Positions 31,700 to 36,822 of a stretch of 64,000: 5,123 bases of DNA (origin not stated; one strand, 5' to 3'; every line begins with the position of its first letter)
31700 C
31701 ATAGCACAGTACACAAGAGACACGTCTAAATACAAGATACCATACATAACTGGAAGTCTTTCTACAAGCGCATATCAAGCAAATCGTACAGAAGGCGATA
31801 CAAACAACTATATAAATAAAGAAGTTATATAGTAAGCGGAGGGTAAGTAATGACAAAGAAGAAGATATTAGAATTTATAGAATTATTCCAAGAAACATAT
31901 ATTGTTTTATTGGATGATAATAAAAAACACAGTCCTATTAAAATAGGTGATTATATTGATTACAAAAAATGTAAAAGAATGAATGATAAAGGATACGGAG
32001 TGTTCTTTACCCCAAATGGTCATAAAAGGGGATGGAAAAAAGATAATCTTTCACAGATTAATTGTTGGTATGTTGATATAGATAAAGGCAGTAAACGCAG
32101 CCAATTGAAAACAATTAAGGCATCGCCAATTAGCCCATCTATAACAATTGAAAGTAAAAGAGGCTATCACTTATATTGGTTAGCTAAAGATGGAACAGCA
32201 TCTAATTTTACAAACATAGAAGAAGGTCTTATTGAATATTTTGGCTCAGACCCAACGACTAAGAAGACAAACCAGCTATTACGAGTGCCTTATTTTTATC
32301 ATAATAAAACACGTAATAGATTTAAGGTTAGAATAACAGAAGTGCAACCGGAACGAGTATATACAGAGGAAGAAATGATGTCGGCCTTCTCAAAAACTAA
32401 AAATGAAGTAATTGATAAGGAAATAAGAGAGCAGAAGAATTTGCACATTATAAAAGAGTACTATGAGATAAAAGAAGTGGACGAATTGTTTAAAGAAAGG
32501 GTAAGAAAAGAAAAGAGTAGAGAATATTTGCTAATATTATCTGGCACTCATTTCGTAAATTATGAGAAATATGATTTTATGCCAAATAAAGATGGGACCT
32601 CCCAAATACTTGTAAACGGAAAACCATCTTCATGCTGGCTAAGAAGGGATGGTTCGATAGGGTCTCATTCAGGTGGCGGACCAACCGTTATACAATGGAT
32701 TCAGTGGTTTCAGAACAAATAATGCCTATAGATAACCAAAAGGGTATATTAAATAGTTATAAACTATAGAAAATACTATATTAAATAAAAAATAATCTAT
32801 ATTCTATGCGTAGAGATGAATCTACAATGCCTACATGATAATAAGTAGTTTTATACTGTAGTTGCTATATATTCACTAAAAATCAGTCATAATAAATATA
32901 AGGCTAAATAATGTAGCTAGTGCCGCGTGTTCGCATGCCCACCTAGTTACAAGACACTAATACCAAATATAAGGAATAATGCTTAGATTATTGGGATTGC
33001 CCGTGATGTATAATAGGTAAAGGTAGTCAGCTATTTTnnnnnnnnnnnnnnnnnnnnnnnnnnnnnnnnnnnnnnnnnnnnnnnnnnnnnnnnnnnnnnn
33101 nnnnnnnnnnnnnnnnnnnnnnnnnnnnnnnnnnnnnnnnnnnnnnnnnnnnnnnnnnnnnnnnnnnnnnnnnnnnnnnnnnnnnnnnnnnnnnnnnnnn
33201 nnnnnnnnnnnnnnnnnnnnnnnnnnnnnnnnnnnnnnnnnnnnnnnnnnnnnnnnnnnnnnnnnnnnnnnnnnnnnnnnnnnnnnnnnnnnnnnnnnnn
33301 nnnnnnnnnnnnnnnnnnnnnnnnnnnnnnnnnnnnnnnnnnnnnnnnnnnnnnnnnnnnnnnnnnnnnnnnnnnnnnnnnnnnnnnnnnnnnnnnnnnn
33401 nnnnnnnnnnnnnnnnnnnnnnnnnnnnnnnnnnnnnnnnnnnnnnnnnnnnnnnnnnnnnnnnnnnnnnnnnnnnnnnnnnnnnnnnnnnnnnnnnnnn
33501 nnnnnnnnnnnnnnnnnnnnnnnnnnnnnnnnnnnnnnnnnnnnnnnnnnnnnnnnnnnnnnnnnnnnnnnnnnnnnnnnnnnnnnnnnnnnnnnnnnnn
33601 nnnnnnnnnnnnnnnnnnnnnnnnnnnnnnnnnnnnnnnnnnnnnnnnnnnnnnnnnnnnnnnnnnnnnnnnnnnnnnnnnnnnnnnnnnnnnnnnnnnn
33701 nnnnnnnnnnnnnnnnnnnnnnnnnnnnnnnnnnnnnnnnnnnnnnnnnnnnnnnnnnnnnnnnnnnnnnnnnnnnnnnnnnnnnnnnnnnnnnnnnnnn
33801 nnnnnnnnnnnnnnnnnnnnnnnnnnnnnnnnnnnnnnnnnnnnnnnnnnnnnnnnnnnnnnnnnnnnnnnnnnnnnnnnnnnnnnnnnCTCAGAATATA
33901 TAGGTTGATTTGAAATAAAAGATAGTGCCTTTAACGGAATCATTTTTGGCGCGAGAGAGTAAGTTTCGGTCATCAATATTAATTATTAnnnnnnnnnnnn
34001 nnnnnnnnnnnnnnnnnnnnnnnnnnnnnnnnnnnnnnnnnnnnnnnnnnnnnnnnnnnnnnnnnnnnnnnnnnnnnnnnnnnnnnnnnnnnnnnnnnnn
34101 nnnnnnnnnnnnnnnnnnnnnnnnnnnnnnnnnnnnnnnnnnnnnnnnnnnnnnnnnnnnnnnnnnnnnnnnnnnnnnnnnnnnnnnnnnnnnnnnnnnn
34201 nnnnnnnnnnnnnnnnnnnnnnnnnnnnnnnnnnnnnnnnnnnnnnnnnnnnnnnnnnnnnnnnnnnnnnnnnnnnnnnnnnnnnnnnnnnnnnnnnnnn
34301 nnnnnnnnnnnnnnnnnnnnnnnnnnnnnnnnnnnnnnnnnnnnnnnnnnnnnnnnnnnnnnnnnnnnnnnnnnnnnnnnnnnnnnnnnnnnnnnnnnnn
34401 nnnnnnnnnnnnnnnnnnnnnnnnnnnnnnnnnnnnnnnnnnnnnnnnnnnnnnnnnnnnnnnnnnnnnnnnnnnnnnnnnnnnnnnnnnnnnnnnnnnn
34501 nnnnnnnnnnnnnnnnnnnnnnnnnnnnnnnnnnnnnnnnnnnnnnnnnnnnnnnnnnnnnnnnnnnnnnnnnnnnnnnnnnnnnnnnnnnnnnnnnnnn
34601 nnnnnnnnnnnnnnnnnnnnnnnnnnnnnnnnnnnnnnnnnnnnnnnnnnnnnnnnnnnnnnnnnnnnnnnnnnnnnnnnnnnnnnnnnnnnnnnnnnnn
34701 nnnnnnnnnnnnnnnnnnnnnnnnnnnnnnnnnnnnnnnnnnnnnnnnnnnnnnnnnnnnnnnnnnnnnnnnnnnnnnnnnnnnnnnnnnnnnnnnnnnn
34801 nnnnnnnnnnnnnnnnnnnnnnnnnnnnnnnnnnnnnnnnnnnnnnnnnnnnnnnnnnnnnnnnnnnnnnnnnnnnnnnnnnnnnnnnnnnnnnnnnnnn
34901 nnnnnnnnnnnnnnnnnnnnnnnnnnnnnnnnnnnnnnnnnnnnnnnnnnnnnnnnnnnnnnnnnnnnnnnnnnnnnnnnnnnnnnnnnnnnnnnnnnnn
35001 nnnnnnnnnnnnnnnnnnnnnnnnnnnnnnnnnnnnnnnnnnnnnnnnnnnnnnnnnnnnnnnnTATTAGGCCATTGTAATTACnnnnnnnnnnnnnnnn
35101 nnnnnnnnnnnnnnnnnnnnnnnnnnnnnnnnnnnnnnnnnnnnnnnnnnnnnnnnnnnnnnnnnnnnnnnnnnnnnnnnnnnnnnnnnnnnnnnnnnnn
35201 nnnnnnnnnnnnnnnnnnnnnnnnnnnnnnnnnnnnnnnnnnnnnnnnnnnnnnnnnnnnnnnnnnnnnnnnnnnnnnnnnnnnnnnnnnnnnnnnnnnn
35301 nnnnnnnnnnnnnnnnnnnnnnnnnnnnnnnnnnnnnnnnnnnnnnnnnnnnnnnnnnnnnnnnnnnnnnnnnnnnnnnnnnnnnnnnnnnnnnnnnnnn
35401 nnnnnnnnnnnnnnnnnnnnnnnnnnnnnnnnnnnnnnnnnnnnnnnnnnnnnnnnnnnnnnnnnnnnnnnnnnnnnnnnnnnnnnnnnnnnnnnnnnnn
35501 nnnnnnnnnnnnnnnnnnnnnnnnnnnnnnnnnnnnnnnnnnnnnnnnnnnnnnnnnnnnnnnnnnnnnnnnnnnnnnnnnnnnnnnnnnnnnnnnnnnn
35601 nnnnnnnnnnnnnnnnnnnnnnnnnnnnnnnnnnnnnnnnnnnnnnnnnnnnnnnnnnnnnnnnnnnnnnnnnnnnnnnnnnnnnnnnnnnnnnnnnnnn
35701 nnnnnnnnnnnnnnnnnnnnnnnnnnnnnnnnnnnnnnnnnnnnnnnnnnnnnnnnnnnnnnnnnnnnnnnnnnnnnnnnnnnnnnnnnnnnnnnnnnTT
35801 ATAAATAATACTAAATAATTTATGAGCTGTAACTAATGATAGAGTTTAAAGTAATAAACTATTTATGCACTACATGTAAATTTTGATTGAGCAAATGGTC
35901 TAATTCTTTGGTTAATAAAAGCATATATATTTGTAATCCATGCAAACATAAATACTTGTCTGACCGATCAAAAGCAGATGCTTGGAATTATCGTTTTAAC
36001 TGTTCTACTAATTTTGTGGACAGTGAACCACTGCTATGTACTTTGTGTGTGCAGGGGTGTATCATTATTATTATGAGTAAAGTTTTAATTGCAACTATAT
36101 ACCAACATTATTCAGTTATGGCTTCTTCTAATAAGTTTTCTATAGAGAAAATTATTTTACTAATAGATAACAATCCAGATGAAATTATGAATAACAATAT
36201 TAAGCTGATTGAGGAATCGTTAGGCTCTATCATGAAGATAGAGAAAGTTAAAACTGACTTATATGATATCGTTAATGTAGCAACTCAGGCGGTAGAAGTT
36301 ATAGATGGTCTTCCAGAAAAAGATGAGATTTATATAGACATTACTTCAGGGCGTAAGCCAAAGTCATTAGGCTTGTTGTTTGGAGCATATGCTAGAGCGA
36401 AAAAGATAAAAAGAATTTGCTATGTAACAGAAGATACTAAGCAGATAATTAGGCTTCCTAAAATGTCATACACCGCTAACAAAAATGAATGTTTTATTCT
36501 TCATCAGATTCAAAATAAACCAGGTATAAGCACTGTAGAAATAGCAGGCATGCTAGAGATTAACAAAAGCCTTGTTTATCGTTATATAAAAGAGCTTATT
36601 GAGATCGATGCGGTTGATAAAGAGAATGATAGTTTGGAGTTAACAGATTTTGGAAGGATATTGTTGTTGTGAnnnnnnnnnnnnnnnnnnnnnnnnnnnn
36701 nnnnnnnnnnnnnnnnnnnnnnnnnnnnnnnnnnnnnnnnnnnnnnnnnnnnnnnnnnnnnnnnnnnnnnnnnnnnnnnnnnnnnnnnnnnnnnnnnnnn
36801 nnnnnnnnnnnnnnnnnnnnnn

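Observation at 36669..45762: Type III-like R-M pair (Mod-like + Res-like) preceded by an SNF2 ATPase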

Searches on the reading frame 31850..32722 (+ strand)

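Call 31: search_protein_families(library=pfam, proteins=[window:31850-32722:+], max_evalue=0.001)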
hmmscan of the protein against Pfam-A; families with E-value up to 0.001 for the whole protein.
window:31850-32722:+ (290 aa): 1 family
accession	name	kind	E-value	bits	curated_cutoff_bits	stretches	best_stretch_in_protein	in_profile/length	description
PF16793.10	RepB_primase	-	3.9e-05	24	24.3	1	73-183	64-182/186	RepB DNA-primase N-terminal domain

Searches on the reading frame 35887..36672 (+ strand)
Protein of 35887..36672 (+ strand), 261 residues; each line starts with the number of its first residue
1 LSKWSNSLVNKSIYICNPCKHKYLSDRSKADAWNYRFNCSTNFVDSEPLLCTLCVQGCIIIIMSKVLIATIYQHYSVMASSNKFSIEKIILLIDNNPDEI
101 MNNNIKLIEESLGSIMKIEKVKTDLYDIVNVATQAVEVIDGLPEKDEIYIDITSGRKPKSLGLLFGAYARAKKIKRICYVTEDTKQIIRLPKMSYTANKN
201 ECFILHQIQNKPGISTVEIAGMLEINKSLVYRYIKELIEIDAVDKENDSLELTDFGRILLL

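Call 4: search_protein_families(library=pfam, proteins=[window:35887-36672:+], max_evalue=0.01)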
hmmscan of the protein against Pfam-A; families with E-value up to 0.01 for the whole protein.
window:35887-36672:+ (261 aa): 7 families
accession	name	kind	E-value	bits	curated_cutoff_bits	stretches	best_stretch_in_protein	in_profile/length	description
PF19810.5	HFX_2341_N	-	7.4e-08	33.3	30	1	75-179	12-114/120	HFX_2341-like, N-terminal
PF13412.12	HTH_24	-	1.6e-06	28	21.9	1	204-239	8-43/48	Winged helix-turn-helix DNA-binding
PF23400.1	CARF_Card1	-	2.7e-05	24.6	24.6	1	81-191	21-130/146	Card1 CARF domain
PF09651.16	Cas_APE2256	-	4.8e-05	23.7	24.8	1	118-192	66-135/136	CRISPR-associated protein (Cas_APE2256)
PF01047.28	MarR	-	0.00012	22.3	24.6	1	200-247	4-51/59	MarR family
PF08279.18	HTH_11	-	0.00021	21.5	25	1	204-239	5-41/55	HTH domain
PF14947.12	HTH_45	-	0.0022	18.4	25.5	1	204-260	11-66/77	Winged helix-turn-helix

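Call 5: search_protein_families(library=padloc, proteins=[window:35887-36672:+], max_evalue=0.001)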
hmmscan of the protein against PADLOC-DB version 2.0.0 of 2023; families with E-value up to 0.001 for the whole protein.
window:35887-36672:+ (261 aa): 28 families (the best 25 are shown)
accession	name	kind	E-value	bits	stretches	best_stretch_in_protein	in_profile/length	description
PDLC01849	CARF3--CARF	-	1.6e-58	195.7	1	63-260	1-196/197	-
PDLC01434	CasR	-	6.1e-21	73.2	1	66-259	3-189/191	"CAS-I,CAS-II,CAS-III,CAS-IV,CAS-V,CAS-VI; associated_signaling"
PDLC01268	CasR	-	6.1e-13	47.1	1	64-246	3-170/179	"CAS-I,CAS-II,CAS-III,CAS-IV,CAS-V,CAS-VI; associated_signaling"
PDLC01863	CARF3--CARF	-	4.8e-12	44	1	106-258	32-179/182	-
PDLC01879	CARF3--CARF_TM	-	8.3e-11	39.9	1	90-260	45-217/222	-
PDLC01866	CARF3--CARF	-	2.5e-10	38.7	1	85-259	24-203/207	-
PDLC01848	CARF3--CARF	-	3.9e-10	37.7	1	82-260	22-193/197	-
PDLC01044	Csa3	-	5.3e-10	37.5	1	89-260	30-194/194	Type I-A associated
PDLC01860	CARF3--CARF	-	3e-09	35.3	1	87-247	28-191/210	-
PDLC01867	CARF3--CARF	-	5.8e-09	34.1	1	78-240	16-183/200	-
PDLC01852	CARF3--CARF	-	3.8e-07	28.2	1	88-248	29-192/208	-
PDLC01853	CARF3--CARF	-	2.1e-06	25.6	1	85-249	24-190/209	-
PDLC01926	CARF7--CARF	-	2.3e-06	25.3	1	118-259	113-237/241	-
PDLC01826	CARF2--CARF_HEPN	-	7.3e-06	23.4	1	41-154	35-147/393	-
PDLC01053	Csx1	-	1.5e-05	23.3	1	83-186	102-202/212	TM+CARF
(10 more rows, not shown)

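Call 6: search_protein_families(library=ncbifam, proteins=[window:35887-36672:+], max_evalue=0.001)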
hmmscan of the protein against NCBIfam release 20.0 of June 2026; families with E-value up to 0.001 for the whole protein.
window:35887-36672:+ (261 aa): 3 families
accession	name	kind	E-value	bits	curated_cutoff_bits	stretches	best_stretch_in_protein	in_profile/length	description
TIGR01884.1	cas_HTH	subfamily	2.7e-16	59.6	60.2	1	68-247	8-190/202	CRISPR-associated CARF protein Csa3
NF053606.1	Sta1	subfamily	1.2e-06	28.6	80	1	186-249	7-70/100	Sta1 family transcriptional regulator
NF040939.2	trans_reg_lrs14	equivalog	8.6e-05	22.5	90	1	187-249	9-72/103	Lrs14 family HTH-type transcriptional regulator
